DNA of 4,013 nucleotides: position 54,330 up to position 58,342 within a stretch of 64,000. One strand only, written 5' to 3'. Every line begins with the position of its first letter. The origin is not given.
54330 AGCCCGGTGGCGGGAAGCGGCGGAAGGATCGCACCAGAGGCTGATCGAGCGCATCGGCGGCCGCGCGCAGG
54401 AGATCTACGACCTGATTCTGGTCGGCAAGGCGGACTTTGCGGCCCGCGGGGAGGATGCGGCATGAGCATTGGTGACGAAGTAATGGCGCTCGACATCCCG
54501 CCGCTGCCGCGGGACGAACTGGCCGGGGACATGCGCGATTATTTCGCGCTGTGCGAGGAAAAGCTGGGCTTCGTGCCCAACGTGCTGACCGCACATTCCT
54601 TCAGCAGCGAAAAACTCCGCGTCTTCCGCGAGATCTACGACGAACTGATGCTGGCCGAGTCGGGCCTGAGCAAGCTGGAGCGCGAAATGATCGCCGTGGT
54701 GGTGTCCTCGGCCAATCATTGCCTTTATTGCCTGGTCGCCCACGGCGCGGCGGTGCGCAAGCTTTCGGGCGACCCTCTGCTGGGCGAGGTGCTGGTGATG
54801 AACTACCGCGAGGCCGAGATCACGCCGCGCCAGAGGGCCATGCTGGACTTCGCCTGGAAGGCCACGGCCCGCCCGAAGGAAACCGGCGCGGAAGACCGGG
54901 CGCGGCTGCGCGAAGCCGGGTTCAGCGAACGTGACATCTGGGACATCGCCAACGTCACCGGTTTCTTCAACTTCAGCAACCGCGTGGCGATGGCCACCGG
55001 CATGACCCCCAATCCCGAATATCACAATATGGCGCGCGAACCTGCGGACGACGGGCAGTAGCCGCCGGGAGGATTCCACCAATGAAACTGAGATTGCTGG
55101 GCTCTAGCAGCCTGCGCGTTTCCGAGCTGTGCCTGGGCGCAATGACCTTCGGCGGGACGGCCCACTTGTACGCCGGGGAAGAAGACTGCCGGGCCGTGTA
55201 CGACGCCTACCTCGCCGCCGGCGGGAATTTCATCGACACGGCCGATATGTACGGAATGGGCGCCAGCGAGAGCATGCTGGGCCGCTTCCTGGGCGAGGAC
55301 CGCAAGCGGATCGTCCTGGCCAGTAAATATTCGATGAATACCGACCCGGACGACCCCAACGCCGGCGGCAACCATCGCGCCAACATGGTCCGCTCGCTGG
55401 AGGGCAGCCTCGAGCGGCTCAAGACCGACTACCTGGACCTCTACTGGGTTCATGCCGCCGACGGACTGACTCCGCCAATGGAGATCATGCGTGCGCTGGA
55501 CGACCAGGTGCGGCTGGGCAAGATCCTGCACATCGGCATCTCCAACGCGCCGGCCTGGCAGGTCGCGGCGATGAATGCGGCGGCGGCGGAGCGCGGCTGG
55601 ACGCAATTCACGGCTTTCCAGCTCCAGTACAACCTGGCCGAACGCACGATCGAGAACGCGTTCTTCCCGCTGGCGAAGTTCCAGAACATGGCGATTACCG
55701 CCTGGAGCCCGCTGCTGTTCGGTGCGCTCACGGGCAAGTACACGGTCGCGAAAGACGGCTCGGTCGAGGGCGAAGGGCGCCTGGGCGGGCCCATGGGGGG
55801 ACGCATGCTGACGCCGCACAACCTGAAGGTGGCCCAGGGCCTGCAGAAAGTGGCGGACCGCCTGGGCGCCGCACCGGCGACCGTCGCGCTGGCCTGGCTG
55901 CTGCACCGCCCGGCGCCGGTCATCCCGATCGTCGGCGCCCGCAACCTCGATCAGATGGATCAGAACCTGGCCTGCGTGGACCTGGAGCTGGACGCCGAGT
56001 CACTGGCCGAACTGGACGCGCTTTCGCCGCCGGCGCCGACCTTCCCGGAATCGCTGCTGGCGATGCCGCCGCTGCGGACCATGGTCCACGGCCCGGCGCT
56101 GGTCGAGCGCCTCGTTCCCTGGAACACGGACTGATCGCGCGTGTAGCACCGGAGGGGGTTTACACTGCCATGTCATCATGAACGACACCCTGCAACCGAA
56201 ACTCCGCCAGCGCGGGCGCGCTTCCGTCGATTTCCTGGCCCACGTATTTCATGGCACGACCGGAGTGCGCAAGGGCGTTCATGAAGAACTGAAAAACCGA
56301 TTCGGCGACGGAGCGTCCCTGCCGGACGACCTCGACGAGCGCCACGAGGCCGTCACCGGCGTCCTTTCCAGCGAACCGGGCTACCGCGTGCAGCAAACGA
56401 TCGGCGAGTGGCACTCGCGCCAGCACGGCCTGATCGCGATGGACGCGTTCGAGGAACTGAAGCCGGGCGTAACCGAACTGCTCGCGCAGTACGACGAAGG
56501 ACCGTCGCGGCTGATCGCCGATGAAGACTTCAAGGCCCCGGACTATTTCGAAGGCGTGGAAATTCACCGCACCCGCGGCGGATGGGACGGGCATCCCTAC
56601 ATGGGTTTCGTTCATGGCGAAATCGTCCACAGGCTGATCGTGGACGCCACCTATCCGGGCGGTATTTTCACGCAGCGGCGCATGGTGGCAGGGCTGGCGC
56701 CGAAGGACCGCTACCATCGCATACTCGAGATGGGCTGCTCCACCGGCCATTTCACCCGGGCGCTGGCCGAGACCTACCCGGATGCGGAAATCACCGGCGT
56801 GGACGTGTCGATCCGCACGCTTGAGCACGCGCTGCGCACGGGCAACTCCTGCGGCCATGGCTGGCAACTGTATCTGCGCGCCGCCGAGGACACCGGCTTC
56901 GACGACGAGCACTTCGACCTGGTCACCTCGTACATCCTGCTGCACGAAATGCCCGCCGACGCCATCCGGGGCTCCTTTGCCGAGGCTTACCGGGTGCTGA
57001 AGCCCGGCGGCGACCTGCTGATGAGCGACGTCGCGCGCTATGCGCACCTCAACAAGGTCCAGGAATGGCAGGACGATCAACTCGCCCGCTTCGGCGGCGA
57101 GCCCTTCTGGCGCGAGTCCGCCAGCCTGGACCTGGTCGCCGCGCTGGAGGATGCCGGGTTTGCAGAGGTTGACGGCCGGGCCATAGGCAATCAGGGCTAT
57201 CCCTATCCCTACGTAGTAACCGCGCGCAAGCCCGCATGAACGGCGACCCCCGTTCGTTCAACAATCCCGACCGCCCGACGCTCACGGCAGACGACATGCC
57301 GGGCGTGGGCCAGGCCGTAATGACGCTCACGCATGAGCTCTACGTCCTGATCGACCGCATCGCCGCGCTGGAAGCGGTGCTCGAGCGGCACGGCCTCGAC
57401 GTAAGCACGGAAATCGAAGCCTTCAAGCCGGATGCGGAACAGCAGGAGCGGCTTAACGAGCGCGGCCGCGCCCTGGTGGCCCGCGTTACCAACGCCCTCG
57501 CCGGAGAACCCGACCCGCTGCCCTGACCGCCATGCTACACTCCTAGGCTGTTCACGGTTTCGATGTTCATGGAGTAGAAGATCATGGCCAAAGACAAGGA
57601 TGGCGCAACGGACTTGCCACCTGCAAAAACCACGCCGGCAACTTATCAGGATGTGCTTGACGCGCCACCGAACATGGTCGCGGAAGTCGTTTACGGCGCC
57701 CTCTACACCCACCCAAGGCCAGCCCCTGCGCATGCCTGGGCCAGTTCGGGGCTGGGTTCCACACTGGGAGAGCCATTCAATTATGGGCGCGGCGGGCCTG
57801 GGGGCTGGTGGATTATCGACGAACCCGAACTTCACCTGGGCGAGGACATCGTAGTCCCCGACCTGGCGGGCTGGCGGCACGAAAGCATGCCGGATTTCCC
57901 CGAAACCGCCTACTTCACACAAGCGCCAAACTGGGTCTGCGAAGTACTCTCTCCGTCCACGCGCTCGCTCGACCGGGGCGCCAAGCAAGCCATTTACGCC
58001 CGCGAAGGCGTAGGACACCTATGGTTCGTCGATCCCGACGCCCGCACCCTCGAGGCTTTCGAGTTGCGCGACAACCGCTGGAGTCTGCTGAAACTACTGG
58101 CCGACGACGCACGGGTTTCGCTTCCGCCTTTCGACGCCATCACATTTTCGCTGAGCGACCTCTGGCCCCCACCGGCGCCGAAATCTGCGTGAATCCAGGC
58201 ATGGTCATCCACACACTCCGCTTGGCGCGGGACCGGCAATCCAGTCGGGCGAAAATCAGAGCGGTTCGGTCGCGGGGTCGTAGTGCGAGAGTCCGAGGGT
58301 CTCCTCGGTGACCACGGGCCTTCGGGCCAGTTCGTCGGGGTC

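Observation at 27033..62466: Thrice-repeated two-gene module: long SAM methyltransferase plus a conserved ~100 aa helical partner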

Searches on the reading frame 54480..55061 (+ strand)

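Call 31: search_protein_families(library=pfam, proteins=[window:54480-55061:+], max_evalue=0.00001)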
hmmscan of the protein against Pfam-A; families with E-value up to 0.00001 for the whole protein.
window:54480-55061:+ (193 aa): 1 family
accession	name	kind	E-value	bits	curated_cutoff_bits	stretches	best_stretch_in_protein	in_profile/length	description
PF02627.25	CMD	-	1.9e-10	41.1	23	1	53-94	10-51/84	Carboxymuconolactone decarboxylase family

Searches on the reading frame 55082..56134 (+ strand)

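Call 31: search_protein_families(library=pfam, proteins=[window:55082-56134:+], max_evalue=0.00001)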
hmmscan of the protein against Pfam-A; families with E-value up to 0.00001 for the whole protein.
window:55082-56134:+ (350 aa): 1 family
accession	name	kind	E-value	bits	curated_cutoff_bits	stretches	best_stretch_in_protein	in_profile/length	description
PF00248.27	Aldo_ket_red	-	2.1e-71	240.8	24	1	15-314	1-289/291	Aldo/keto reductase family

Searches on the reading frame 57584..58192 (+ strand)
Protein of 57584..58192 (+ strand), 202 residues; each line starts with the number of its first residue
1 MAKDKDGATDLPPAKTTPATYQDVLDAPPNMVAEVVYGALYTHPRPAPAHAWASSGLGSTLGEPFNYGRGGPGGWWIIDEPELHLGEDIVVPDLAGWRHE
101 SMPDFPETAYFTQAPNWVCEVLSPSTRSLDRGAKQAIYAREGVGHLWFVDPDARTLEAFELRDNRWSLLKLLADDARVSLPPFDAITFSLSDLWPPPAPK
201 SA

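Call 31: search_protein_families(library=pfam, proteins=[window:57584-58192:+], max_evalue=0.00001)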
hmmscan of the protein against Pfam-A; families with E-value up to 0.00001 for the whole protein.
window:57584-58192:+ (202 aa): 1 family
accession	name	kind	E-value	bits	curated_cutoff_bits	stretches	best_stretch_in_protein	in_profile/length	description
PF05685.18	Uma2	-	2.2e-22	79.8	27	1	27-184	9-165/172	Putative restriction endonuclease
